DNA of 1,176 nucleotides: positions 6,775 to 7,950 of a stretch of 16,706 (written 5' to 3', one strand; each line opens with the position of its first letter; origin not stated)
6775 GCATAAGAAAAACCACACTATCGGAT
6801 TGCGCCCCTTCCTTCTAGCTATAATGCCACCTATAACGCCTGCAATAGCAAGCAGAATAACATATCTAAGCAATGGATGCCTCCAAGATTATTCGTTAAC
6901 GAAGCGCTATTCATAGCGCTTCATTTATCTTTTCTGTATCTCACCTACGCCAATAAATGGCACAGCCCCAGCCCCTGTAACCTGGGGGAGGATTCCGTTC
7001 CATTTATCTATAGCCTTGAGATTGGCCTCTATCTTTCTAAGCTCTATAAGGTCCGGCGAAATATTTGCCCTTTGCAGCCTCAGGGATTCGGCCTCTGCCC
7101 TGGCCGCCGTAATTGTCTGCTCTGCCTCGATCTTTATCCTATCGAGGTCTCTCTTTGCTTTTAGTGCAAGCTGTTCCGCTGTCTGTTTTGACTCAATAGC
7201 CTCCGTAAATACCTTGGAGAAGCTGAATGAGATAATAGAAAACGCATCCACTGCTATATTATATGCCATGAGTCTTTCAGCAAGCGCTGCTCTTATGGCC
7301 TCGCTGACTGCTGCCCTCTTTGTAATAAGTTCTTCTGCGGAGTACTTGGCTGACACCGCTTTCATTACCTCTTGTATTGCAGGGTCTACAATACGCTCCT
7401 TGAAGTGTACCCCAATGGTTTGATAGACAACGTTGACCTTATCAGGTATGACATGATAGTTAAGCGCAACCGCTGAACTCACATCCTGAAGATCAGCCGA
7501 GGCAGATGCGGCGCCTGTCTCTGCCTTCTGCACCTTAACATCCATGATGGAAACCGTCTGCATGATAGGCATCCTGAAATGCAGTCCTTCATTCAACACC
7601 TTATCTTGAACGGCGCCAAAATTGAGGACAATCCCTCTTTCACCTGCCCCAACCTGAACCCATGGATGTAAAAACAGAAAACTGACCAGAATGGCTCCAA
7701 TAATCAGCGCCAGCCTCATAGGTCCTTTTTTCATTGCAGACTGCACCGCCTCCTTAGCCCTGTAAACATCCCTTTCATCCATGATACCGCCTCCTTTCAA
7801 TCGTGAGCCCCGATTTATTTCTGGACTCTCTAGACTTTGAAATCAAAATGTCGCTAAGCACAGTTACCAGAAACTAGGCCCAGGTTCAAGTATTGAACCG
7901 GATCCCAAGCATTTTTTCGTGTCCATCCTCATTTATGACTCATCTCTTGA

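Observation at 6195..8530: AT-rich accessory block next to tRNA-Ala: TA pair + SPFH + Zn-ribbon + DUF1304-like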

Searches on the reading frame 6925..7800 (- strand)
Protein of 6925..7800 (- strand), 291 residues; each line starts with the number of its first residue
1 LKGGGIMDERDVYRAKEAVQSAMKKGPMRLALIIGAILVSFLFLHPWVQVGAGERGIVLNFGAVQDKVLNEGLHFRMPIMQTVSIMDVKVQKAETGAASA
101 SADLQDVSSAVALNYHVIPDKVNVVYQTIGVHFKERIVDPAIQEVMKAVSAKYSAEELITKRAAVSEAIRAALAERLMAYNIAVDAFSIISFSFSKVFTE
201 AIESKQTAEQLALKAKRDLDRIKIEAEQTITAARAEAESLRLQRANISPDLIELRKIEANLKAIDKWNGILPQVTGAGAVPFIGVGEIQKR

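Call 6: search_protein_families(library=pfam, proteins=[window:6925-7800:-], max_evalue=0.01)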
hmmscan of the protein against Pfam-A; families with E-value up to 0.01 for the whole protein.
window:6925-7800:- (291 aa): 2 families
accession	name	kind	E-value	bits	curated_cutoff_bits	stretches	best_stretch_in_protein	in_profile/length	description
PF01145.31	Band_7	-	1.2e-32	113.8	23.6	1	49-237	2-176/176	SPFH domain / Band 7 family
PF22797.1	SlpA_D2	-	0.0074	17.3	24.5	1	141-203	21-82/102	SlpA domain II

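Call 7: search_protein_families(library=ncbifam, proteins=[window:6925-7800:-], max_evalue=0.01)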
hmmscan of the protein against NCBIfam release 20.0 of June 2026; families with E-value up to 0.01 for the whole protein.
window:6925-7800:- (291 aa): 3 families
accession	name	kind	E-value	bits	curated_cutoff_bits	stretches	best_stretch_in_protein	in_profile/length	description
TIGR01932.1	hflC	equivalog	4e-09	35.7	134.4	1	28-175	1-146/318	protease modulator HflC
NF008259.0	PRK11029.1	equivalog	3.5e-06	26.2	427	1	30-95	3-74/334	protease modulator HflC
NF008207.0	PRK10969.1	subfamily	0.005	16.7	97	0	120-147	14-41/76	DNA polymerase III subunit theta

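Call 23: search_protein_families(library=padloc, proteins=[window:6925-7782:-], max_evalue=0.01)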
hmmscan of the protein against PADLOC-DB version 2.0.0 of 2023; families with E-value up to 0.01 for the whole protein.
window:6925-7782:- (285 aa): 0 families

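Call 24: search_protein_families(library=phrogs, proteins=[window:6925-7782:-], max_evalue=0.01)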
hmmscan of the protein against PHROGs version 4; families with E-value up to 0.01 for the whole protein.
window:6925-7782:- (285 aa): 2 families
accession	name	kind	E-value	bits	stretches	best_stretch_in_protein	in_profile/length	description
phrog_200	-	other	1.5e-46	160.3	1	15-283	74-363/379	lipoprotein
phrog_38808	-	unknown function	5.5e-05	24.4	1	221-279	13-67/68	-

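Call 25: find_homologous_proteins(query=window:6925-7782:-, max_evalue=1e-20)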
Query window:6925-7782:- (285 aa): 5591 proteins with E <= 1e-20 among 8000 candidates; the best 120 are listed.
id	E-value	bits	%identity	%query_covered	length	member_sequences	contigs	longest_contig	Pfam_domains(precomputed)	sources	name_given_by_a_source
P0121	2.9e-173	592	100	100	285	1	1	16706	PF01145.32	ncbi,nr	ncbi:MAG: prohibitin family protein [Deltaproteobacteria bacterium]|nr:prohibitin family protein [De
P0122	3.2e-158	543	89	100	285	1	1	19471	PF01145.32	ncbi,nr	ncbi:MAG: prohibitin family protein [Deltaproteobacteria bacterium]|nr:MAG: prohibitin family protei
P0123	1.1e-156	538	89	100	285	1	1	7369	PF01145.32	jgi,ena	-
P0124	1.4e-155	534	88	100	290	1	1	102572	PF01145.32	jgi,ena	-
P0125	3.2e-155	533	88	100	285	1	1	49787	PF01145.32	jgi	jgi:regulator of protease activity HflC (stomatin/prohibitin superfamily)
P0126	9.7e-155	532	89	100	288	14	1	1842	PF01145.32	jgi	-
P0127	2.1e-154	531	87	100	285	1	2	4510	PF01145.32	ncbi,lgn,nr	ncbi:MAG: prohibitin family protein [Thermodesulfovibrionales bacterium]|nr:prohibitin family protei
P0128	3.9e-154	530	86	100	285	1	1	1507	PF01145.32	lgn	-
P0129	7.6e-154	529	87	100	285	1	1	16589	PF01145.32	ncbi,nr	ncbi:MAG: prohibitin family protein [Nitrospirae bacterium]|nr:prohibitin family protein [Nitrospiro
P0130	8.7e-154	529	87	100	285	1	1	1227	PF01145.32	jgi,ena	-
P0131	1.6e-153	528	84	100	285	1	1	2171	PF01145.32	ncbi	-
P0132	6.3e-153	526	88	100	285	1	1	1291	PF01145.32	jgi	jgi:regulator of protease activity HflC (stomatin/prohibitin superfamily)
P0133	7.8e-153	525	88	100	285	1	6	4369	PF01145.32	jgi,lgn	jgi:regulator of protease activity HflC (stomatin/prohibitin superfamily)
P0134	1.5e-152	525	86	100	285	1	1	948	PF01145.32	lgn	-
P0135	2.2e-152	524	87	100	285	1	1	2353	PF01145.32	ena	-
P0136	3.2e-152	523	87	100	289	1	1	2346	PF01145.32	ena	-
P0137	4.2e-152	523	87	100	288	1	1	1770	PF01145.32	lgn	-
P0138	6.0e-152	523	87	100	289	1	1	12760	PF01145.32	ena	-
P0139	6.1e-152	523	87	100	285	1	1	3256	PF01145.32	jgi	jgi:regulator of protease activity HflC (stomatin/prohibitin superfamily)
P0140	8.2e-152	522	87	100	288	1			PF01145.32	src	-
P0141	8.4e-152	522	85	100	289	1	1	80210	PF01145.32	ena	-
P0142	8.6e-152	522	88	100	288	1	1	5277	PF01145.32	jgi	jgi:regulator of protease activity HflC (stomatin/prohibitin superfamily)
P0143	8.9e-152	522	86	100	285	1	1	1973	PF01145.32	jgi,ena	-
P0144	9.1e-152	522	87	100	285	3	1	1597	PF01145.32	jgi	jgi:regulator of protease activity HflC (stomatin/prohibitin superfamily)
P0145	1.2e-151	522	88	99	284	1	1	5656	PF01145.32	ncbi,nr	ncbi:MAG: prohibitin family protein [Elusimicrobiota bacterium]|nr:prohibitin family protein [Elusim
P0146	1.4e-151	521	86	100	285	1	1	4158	PF01145.32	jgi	-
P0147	1.7e-151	521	87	100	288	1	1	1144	PF01145.32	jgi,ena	-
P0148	1.7e-151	521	86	100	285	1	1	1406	PF01145.32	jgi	-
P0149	1.9e-151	521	86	100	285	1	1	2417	PF01145.32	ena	-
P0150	2.2e-151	521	86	100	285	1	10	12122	PF01145.32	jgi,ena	-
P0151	2.2e-151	521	85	100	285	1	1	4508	PF01145.32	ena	-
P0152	2.3e-151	521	85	100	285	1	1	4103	PF01145.32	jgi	-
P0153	2.8e-151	520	86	100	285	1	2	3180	PF01145.32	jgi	jgi:regulator of protease activity HflC (stomatin/prohibitin superfamily)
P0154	2.9e-151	520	86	99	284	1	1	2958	PF01145.32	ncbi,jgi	-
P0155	3.2e-151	520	85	100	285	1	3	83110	PF01145.32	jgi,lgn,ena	-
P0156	3.3e-151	520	87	100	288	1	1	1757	PF01145.32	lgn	-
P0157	3.3e-151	520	86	100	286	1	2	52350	PF01145.32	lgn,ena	-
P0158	3.5e-151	520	86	100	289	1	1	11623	PF01145.32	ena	-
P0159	3.7e-151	520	85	100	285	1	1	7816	PF01145.32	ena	-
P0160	4.1e-151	520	85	100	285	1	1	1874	PF01145.32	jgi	-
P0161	5.1e-151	520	85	100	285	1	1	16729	PF01145.32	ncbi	-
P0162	5.2e-151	519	87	100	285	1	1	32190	PF01145.32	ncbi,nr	ncbi:MAG: prohibitin family protein [Deltaproteobacteria bacterium]|nr:prohibitin family protein [De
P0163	5.8e-151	519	87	100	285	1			PF01145.32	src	-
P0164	6.0e-151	519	84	100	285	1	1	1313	PF01145.32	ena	-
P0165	6.0e-151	519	85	100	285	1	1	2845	PF01145.32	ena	-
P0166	8.4e-151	519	85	100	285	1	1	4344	PF01145.32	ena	-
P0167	9.5e-151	519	86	100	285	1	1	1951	PF01145.32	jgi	-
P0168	1.0e-150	519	85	100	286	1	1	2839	PF01145.32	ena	-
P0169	1.1e-150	518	84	100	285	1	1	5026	PF01145.32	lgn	-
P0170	1.2e-150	518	85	100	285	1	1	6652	PF01145.32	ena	-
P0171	1.3e-150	518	85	100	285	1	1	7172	PF01145.32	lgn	-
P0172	1.5e-150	518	84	100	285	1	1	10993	PF01145.32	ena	-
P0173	1.6e-150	518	85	100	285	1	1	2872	PF01145.32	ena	-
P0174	1.7e-150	518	85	100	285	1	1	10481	PF01145.32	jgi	-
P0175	1.8e-150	518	86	100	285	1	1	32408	PF01145.32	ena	-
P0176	1.8e-150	518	85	100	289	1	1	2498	PF01145.32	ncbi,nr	ncbi:MAG: prohibitin family protein [Nitrospirae bacterium]|nr:prohibitin family protein [Nitrospiro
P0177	2.3e-150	517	85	100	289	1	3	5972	PF01145.32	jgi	-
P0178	2.5e-150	517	84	100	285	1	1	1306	PF01145.32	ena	-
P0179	3.5e-150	517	84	100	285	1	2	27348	PF01145.32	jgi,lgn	jgi:prohibitin 2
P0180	3.5e-150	517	85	100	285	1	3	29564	PF01145.32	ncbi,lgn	-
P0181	4.0e-150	517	85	100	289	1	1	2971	PF01145.32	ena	-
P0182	5.0e-150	516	84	100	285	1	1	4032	PF01145.32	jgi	-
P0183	5.2e-150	516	84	100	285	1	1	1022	PF01145.32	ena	-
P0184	5.5e-150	516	85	100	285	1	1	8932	PF01145.32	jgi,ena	-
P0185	6.2e-150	516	84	100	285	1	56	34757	PF01145.32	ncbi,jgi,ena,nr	ncbi:MAG: HflC protein [Nitrospirae bacterium CG_4_10_14_3_um_filter_44_29]|nr:prohibitin family pro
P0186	6.8e-150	516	86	100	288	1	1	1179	PF01145.32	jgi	-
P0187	7.1e-150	516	84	100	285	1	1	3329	PF01145.32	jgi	-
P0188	8.1e-150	516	85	100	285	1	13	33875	PF01145.32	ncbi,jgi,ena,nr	ncbi:MAG: HflC protein [Syntrophaceae bacterium CG2_30_49_12]|nr:MAG: HflC protein [Syntrophaceae ba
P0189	8.1e-150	516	82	100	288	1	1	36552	PF01145.32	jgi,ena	-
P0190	8.2e-150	516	85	100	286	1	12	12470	PF01145.32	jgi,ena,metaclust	metaclust:\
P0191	8.3e-150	516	84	100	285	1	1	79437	PF01145.32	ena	-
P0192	8.3e-150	516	84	100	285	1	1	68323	PF01145.32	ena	-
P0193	8.9e-150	515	84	100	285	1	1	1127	PF01145.32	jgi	-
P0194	9.0e-150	515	84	100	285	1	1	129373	PF01145.32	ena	-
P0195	9.2e-150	515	84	100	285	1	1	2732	PF01145.32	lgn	-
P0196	9.9e-150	515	84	100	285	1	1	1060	PF01145.32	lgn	-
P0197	1.0e-149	515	85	100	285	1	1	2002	PF01145.32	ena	-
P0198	1.1e-149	515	84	100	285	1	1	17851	PF01145.32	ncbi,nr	ncbi:MAG: HflC protein [Thermodesulfovibrio sp.]|nr:HflC protein [Thermodesulfovibrio sp.]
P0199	1.1e-149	515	83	100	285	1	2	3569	PF01145.32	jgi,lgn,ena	-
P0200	1.2e-149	515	85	100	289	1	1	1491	PF01145.32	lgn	-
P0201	1.3e-149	515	86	100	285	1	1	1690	PF01145.32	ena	-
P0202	1.3e-149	515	86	100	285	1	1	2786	PF01145.32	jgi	jgi:regulator of protease activity HflC (stomatin/prohibitin superfamily)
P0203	1.5e-149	515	84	100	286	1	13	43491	PF01145.32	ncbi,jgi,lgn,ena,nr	ncbi:MAG: HflC protein [Elusimicrobia bacterium RIFOXYC2_FULL_34_12]|nr:MAG: HflC protein [Elusimicr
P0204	1.5e-149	515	82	100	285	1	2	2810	PF01145.32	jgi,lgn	-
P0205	1.7e-149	515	84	100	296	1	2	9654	PF01145.32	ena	-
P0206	1.9e-149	514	86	100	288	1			PF01145.32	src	-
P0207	2.1e-149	514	83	100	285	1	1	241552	PF01145.32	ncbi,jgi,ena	ncbi:MAG: prohibitin family protein [Thermodesulfovibrionales bacterium]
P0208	2.2e-149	514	85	100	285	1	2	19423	PF01145.32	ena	-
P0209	2.2e-149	514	84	100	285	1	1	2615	PF01145.32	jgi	-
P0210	2.2e-149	514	84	100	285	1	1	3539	PF01145.32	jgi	-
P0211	2.6e-149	514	86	100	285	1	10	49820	PF01145.32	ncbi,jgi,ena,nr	ncbi:MAG: HflC protein [Nitrospirae bacterium CG11_big_fil_rev_8_21_14_0_20_41_14]|nr:MAG: HflC prot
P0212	2.7e-149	514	84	100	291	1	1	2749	PF01145.32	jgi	-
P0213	3.3e-149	514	84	100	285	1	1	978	PF01145.32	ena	-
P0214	3.4e-149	514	83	100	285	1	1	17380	PF01145.32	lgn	-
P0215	3.4e-149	514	83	100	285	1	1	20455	PF01145.32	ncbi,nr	ncbi:MAG: prohibitin family protein [Thermodesulfovibrionales bacterium]|nr:prohibitin family protei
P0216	3.5e-149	514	84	100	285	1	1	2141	PF01145.32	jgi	-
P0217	3.6e-149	513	84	100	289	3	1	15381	PF01145.32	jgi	jgi:prohibitin 2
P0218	3.8e-149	513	83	100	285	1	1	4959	PF01145.32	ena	-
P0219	5.0e-149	513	84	100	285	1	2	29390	PF01145.32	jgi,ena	-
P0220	5.3e-149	513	83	100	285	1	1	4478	PF01145.32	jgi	jgi:regulator of protease activity HflC (stomatin/prohibitin superfamily)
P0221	5.9e-149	513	86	100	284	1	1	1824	PF01145.32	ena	-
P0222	6.5e-149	513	83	100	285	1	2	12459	PF01145.32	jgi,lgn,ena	jgi:regulator of protease activity HflC (stomatin/prohibitin superfamily)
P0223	6.7e-149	513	83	100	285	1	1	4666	PF01145.32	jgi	-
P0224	7.3e-149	512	83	100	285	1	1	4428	PF01145.32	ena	-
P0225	7.4e-149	512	83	100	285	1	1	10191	PF01145.32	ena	-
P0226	8.6e-149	512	84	100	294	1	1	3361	PF01145.32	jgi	-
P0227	8.8e-149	512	84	100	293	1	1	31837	PF01145.32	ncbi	ncbi:MAG: prohibitin family protein [Thermodesulfovibrionales bacterium]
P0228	9.4e-149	512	85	100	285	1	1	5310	PF01145.32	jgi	-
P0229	9.5e-149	512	85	100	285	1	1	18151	PF01145.32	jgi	-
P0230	9.6e-149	512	83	100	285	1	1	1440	PF01145.32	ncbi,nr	ncbi:MAG: prohibitin family protein [Deltaproteobacteria bacterium]|nr:prohibitin family protein [De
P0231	1.1e-148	512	84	100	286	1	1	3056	PF01145.32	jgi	-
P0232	1.3e-148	512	84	100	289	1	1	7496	PF01145.32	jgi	-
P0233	1.3e-148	512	82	100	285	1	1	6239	PF01145.32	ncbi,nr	ncbi:MAG: prohibitin family protein [Desulfobacterales bacterium]|nr:prohibitin family protein [Desu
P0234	1.4e-148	512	82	100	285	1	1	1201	PF01145.32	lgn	-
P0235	1.4e-148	512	86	100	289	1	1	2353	PF01145.32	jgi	jgi:prohibitin 2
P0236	1.4e-148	511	84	100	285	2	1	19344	PF01145.32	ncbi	-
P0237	1.5e-148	511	84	100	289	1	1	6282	PF01145.32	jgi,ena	-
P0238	1.7e-148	511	85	100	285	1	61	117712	PF01145.32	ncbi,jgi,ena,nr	ncbi:MAG: HflC protein [Nitrospirae bacterium CG_4_10_14_0_8_um_filter_41_23]|nr:prohibitin family p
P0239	1.7e-148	511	86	100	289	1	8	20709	PF01145.32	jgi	jgi:prohibitin 2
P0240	1.8e-148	511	84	100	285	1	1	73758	PF01145.32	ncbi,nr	ncbi:MAG: prohibitin family protein [Nitrospirae bacterium]|nr:prohibitin family protein [Nitrospiro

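Call 27: find_encoding_contigs(protein=P0122, flank=8000, max_places=3)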
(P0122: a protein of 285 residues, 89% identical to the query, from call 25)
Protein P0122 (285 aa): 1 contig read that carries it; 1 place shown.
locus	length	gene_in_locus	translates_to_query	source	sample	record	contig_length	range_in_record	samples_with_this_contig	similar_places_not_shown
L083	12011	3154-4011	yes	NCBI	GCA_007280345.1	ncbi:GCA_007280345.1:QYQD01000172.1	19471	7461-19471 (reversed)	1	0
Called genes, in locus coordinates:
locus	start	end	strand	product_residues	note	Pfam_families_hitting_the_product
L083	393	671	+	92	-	-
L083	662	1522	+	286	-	-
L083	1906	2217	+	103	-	-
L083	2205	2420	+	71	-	PF10049:DUF2283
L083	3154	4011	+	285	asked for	PF01145:Band_7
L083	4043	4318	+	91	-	PF13248:Zn_ribbon_3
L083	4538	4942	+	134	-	PF00571:CBS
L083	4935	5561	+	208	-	PF01865:PhoU_div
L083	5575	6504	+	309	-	PF01384:PHO4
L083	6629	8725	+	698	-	PF02629:CoA_binding, PF13380:CoA_binding_2, PF13607:Succ_CoA_lig, PF00549:Ligase_CoA (faint), PF19045:Ligase_CoA_2, PF13549:ATP-grasp_5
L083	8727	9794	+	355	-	PF13500:AAA_26, PF07085:DRTGG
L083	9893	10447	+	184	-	PF00156:Pribosyltran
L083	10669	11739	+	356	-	PF12838:Fer4_7 (faint), PF13187:Fer4_9 (faint), PF13534:Fer4_17 (faint), PF13237:Fer4_10 (faint), PF17179:Fer4_22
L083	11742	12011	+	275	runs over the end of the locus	PF00970:FAD_binding_6 (weak), PF00175:NAD_binding_1, PF10418:DHODB_Fe-S_bind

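Call 28: find_encoding_contigs(protein=P0124, flank=8000, max_places=3)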
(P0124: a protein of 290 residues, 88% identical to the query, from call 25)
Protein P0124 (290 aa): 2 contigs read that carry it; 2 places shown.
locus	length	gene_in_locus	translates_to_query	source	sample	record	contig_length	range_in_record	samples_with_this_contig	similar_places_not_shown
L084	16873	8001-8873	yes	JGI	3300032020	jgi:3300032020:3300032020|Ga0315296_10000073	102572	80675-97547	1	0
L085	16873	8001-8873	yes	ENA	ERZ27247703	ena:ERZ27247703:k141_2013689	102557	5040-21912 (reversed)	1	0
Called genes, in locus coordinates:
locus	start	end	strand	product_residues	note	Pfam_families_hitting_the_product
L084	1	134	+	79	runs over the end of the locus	-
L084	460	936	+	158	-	PF14907:NTP_transf_5 (weak)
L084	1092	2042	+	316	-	PF18780:HNH_repeat, PF01844:HNH, PF14279:HNH_5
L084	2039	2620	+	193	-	-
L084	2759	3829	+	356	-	PF02421:FeoB_N (faint), PF03193:RsgA_GTPase, PF00005:ABC_tran (faint), PF01926:MMR_HSR1 (weak)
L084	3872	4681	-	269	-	PF02358:Trehalose_PPase, PF08282:Hydrolase_3 (faint)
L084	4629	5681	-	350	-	PF21088:MS_channel_1st (weak), PF00924:MS_channel_2nd, PF21082:MS_channel_3rd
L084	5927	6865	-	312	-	PF00126:HTH_1, PF03466:LysR_substrate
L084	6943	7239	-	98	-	-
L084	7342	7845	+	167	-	PF00691:OmpA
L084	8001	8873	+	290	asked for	PF01145:Band_7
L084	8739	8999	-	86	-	-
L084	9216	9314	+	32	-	-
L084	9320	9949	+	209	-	PF04367:DUF502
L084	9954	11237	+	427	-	PF00999:Na_H_Exchanger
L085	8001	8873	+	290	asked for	PF01145:Band_7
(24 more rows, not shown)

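Call 30: find_encoding_contigs(protein=P0207, flank=6000, max_places=2)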
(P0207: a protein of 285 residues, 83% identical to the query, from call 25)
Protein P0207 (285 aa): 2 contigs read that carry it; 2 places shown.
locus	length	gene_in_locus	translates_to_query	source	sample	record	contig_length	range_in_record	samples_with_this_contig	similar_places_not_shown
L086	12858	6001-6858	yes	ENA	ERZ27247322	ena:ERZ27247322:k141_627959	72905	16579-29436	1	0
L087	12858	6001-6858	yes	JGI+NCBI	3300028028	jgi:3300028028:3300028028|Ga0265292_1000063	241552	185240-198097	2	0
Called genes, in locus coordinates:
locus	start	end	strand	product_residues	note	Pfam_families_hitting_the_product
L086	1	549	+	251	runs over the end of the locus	PF13511:DUF4124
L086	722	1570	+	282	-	PF00892:EamA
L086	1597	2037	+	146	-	-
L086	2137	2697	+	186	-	PF00691:OmpA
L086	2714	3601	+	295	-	-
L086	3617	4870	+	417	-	PF19425:Csd3_N2 (weak), PF01551:Peptidase_M23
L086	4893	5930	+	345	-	PF21088:MS_channel_1st (weak), PF00924:MS_channel_2nd, PF21082:MS_channel_3rd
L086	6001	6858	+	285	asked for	PF01145:Band_7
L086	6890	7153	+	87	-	PF13248:Zn_ribbon_3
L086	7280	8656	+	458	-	PF00924:MS_channel_2nd, PF19027:DUF5752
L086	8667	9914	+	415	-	PF21269:TreT_GT1, PF00534:Glycos_transf_1, PF13692:Glyco_trans_1_4, PF20706:GT4-conflict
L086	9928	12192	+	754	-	PF00982:Glyco_transf_20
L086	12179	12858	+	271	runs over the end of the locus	PF02358:Trehalose_PPase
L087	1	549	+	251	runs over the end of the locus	PF13511:DUF4124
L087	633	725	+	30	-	-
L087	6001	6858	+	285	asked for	PF01145:Band_7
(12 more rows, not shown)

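Call 31: find_encoding_contigs(protein=P0203, flank=6000, max_places=3)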
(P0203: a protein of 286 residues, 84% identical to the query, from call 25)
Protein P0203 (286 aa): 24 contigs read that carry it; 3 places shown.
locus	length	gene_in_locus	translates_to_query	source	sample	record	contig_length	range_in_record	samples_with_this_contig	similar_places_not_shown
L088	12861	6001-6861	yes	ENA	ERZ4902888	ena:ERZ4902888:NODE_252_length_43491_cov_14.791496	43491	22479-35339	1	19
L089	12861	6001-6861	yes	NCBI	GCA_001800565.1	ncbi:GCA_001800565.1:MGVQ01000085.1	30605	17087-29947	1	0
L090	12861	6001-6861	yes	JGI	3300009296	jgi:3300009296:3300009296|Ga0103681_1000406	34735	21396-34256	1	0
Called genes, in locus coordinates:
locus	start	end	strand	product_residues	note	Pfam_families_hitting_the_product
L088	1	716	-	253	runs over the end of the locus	PF01522:Polysacc_deac_1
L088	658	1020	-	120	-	PF06262:Zincin_1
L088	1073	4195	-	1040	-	PF00873:ACR_tran, PF03176:MMPL (faint)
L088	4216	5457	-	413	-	PF02321:OEP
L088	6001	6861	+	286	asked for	PF01145:Band_7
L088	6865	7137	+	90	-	PF13248:Zn_ribbon_3 (weak)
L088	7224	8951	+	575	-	PF00343:Phosphorylase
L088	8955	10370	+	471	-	PF00224:PK, PF02887:PK_C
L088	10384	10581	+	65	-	-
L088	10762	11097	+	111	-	PF01637:ATPase_2, PF13173:AAA_14 (weak)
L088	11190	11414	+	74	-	-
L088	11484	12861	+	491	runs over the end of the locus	PF13271:DUF4062, PF13749:HATPase_c_4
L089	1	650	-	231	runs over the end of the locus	PF01522:Polysacc_deac_1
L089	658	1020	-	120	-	PF06262:Zincin_1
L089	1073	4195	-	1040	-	PF00873:ACR_tran, PF03176:MMPL (faint)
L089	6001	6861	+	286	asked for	PF01145:Band_7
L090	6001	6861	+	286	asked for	PF01145:Band_7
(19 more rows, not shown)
